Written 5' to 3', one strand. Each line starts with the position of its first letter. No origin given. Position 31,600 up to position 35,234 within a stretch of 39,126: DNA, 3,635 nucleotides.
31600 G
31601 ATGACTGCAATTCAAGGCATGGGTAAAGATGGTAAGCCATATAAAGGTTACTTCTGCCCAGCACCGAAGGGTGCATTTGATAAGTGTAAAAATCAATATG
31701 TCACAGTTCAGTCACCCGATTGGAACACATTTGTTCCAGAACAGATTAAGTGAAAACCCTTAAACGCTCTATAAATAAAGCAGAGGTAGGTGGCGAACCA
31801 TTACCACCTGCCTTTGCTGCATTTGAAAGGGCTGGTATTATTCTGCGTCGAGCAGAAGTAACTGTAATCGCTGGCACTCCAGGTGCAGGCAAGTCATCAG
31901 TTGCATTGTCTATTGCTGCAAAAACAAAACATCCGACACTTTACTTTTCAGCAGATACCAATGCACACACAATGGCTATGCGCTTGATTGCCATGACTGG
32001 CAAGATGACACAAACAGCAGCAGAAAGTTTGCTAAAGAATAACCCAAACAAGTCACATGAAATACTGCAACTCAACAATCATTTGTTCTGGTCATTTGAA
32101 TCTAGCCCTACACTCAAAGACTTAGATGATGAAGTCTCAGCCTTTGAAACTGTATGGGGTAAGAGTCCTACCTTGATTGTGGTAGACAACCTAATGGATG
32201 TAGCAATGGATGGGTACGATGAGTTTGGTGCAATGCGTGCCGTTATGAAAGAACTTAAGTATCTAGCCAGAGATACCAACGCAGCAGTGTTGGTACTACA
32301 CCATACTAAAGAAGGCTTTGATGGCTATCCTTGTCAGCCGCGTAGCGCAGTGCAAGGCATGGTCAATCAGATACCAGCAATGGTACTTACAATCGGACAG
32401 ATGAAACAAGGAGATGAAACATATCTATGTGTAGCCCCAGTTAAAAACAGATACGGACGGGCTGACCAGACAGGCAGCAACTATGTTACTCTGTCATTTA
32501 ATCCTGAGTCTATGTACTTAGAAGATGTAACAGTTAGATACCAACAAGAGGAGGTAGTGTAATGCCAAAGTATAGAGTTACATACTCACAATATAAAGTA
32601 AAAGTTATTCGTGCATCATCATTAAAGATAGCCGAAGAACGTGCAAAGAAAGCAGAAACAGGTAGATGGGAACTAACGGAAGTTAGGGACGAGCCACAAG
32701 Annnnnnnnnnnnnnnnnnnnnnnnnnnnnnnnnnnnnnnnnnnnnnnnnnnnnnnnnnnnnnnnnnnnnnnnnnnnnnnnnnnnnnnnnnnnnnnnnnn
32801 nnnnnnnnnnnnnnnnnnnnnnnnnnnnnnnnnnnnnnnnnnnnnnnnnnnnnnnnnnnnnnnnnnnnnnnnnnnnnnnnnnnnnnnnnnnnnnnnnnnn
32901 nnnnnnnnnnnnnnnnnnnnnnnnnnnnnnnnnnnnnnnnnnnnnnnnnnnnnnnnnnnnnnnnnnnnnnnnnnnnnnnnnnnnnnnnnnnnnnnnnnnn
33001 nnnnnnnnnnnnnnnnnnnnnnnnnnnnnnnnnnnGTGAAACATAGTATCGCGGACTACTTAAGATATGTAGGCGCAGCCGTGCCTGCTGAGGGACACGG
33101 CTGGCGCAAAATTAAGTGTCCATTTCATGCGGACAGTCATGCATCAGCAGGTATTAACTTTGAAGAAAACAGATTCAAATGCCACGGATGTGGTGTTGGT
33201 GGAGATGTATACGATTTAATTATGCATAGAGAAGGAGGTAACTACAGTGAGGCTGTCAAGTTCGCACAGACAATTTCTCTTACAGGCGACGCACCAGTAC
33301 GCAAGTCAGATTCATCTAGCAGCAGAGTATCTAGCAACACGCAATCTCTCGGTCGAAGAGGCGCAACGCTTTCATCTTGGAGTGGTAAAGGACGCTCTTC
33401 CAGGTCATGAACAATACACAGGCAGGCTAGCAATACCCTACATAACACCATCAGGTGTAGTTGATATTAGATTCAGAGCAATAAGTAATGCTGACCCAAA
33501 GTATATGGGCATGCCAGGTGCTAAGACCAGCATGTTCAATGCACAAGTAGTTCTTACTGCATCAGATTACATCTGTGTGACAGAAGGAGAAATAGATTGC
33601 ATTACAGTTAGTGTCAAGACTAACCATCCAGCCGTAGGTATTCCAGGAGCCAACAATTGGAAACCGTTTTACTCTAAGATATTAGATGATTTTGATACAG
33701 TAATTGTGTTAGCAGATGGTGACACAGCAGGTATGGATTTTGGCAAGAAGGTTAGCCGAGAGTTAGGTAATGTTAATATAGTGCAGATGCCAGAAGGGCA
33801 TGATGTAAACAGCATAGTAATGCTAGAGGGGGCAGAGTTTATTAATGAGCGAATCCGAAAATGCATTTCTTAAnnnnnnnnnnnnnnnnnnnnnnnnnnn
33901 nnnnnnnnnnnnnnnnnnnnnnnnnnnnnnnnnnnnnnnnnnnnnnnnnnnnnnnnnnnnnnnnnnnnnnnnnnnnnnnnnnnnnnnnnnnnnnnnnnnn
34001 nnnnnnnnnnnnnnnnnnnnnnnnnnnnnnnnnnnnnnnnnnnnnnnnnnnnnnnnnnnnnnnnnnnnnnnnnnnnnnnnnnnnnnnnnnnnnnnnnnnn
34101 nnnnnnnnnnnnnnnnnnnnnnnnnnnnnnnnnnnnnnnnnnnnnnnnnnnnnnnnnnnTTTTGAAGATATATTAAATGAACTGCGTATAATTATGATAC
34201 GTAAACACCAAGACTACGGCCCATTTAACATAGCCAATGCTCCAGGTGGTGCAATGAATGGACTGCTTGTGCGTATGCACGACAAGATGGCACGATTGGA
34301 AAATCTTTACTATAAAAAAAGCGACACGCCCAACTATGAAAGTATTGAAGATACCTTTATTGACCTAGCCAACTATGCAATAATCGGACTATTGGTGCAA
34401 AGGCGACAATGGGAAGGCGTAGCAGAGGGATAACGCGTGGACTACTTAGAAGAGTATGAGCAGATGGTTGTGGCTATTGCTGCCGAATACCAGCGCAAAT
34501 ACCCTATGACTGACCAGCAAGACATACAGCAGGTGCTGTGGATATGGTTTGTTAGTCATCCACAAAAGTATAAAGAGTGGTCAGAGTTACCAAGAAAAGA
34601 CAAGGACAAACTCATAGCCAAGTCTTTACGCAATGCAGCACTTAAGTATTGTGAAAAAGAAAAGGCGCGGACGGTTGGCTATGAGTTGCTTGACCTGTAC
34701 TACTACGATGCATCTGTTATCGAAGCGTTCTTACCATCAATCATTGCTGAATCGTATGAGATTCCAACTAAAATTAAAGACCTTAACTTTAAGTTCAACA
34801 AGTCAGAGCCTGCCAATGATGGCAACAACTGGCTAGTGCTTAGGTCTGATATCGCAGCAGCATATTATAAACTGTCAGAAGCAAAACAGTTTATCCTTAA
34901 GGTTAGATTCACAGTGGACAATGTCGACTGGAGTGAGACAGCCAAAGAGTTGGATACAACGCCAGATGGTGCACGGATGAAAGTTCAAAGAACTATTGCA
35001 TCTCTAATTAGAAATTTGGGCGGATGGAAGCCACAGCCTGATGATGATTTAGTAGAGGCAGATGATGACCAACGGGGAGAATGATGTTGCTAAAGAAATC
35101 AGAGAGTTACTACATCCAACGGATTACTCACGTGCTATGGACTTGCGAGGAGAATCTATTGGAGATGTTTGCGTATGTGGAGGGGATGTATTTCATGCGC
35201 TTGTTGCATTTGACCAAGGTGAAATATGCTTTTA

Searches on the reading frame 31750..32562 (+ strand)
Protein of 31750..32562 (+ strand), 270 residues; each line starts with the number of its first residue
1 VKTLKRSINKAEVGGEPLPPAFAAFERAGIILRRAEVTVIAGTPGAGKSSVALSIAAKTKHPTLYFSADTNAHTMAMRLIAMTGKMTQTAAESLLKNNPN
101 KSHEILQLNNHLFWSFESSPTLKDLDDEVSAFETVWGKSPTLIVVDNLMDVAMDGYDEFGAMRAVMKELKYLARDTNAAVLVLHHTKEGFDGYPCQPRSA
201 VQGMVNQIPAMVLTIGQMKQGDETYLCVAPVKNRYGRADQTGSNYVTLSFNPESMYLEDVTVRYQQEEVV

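Call 30: search_protein_families(library=phrogs, proteins=[window:31750-32562:+], max_evalue=0.00001)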
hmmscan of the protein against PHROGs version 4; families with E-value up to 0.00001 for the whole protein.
window:31750-32562:+ (270 aa): 8 families
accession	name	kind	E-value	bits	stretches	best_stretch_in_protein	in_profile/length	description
phrog_243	-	DNA, RNA and nucleotide metabolism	9.6e-73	245.5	1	1-260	1-268/273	DnaB-like replicative helicase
phrog_19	-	DNA, RNA and nucleotide metabolism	3.7e-21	76.7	1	32-266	350-587/621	DnaB-like replicative helicase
phrog_239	-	DNA, RNA and nucleotide metabolism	7.9e-15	55.8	1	13-189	336-520/801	DNA primase/helicase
phrog_25693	-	unknown function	1.1e-10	41.7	1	28-246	44-268/405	-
phrog_5482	-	unknown function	1.2e-09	38.4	1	34-188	50-213/341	-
phrog_3123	-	unknown function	2e-09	37.6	1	33-187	339-506/583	-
phrog_906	-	DNA, RNA and nucleotide metabolism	3.2e-08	33.8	1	33-189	525-675/872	DNA polymerase/primase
phrog_6357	-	unknown function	9.8e-07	29.3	1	31-188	27-166/321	-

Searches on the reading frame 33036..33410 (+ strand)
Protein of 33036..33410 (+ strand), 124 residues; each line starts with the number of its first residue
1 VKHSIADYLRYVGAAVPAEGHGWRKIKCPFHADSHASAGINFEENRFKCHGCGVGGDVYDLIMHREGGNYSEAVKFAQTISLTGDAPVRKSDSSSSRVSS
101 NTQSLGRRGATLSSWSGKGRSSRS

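Call 77: search_protein_families(library=pfam, proteins=[window:33036-33410:+], max_evalue=0.01)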
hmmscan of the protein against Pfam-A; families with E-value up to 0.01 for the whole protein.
window:33036-33410:+ (124 aa): 1 family
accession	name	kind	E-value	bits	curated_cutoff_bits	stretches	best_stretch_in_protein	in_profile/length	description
PF01807.25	Zn_ribbon_DnaG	-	1.8e-12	47.4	24.9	1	27-77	35-85/98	CHC2 zinc finger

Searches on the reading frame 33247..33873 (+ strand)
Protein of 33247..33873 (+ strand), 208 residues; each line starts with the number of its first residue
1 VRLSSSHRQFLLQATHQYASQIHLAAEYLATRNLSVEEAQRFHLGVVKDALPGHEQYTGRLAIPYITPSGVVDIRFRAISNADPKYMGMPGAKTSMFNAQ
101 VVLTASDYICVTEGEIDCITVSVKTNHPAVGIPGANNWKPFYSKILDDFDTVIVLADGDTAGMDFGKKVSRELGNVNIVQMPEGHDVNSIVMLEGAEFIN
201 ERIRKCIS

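Call 63: search_protein_families(library=pfam, proteins=[window:33247-33873:+], max_evalue=0.001)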
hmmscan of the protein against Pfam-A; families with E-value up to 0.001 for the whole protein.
window:33247-33873:+ (208 aa): 2 families
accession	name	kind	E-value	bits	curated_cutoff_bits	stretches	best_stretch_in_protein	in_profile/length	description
PF13155.12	Toprim_2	-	1.5e-07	32.1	22.1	1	110-190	1-87/88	Toprim-like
PF13362.12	Toprim_3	-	2e-05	25.4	27.2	1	109-197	2-95/95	Toprim domain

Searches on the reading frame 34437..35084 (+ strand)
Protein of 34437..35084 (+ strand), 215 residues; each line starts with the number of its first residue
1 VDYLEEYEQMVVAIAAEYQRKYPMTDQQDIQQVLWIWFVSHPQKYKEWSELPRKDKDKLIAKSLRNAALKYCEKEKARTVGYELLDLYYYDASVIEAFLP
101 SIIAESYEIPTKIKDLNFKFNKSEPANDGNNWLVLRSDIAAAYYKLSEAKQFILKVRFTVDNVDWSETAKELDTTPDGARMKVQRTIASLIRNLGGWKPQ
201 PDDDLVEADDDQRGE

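Call 30: search_protein_families(library=phrogs, proteins=[window:34437-35084:+], max_evalue=0.00001)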
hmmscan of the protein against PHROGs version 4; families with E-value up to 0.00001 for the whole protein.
window:34437-35084:+ (215 aa): 1 family
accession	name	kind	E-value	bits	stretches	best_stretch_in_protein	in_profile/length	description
phrog_354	-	transcription regulation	1e-13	52.5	1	4-195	5-162/220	sigma-K factor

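Call 63: search_protein_families(library=pfam, proteins=[window:34437-35084:+], max_evalue=0.001)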
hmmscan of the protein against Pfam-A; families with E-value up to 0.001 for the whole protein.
window:34437-35084:+ (215 aa): 0 families
